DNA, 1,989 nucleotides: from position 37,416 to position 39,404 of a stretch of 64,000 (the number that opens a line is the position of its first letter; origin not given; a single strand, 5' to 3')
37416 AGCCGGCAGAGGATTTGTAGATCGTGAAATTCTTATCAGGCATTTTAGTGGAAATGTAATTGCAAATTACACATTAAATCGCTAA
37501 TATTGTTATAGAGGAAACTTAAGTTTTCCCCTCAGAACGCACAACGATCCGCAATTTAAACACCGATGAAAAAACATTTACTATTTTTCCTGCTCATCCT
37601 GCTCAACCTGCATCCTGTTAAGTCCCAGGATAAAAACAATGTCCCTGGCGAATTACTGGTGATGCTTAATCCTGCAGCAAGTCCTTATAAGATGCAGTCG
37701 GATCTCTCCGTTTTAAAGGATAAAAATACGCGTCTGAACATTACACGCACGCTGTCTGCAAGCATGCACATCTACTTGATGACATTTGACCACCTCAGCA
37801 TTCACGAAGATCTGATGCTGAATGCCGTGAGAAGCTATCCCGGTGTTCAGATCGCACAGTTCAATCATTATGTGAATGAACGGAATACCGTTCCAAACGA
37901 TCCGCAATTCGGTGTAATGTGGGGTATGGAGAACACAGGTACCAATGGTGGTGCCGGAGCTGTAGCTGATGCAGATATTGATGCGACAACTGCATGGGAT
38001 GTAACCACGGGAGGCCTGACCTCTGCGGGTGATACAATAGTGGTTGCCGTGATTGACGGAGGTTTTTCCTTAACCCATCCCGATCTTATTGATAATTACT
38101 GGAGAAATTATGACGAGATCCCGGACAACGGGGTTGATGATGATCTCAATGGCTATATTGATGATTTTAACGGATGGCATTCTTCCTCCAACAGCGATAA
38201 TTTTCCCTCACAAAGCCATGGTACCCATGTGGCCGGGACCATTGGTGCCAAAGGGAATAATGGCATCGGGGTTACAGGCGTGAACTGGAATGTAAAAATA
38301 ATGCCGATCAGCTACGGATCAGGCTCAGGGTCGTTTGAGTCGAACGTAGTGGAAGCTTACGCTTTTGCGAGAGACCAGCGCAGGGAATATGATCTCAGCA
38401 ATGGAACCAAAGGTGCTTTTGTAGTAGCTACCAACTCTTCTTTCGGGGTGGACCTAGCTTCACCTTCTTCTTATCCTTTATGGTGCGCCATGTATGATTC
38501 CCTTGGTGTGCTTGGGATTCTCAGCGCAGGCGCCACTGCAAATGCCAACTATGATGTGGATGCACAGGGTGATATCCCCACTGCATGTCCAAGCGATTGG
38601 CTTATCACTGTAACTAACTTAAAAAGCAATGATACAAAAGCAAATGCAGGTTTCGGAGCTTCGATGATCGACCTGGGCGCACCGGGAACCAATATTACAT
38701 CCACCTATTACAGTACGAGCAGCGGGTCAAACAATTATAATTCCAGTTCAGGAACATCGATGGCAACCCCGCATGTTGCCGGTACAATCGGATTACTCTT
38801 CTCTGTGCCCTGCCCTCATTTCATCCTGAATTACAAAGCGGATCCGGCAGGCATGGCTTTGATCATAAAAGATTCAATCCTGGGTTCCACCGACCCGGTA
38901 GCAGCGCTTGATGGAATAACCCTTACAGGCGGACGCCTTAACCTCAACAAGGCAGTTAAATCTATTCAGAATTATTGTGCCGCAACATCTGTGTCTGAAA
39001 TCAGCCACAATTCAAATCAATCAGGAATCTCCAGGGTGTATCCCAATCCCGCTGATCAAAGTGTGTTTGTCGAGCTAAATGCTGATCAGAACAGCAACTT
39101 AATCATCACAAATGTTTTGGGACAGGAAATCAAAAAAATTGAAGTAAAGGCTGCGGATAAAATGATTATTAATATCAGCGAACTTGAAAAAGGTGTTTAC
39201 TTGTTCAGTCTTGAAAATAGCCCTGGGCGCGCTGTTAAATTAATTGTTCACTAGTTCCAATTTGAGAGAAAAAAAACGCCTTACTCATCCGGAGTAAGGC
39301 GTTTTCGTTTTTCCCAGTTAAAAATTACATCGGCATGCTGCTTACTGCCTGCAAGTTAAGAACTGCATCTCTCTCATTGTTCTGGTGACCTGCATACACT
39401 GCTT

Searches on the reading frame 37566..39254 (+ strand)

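Call 64: search_protein_families(library=pfam, proteins=[window:37566-39254:+], max_evalue=0.00001)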
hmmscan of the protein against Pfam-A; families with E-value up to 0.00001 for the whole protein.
window:37566-39254:+ (562 aa): 2 families
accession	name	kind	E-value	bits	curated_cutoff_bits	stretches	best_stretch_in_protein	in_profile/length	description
PF00082.27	Peptidase_S8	-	2.2e-31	109.7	21.8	1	155-413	1-255/288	Subtilase family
PF18962.6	Por_Secre_tail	-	2.2e-11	44.3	27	1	491-561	1-75/75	Secretion system C-terminal sorting domain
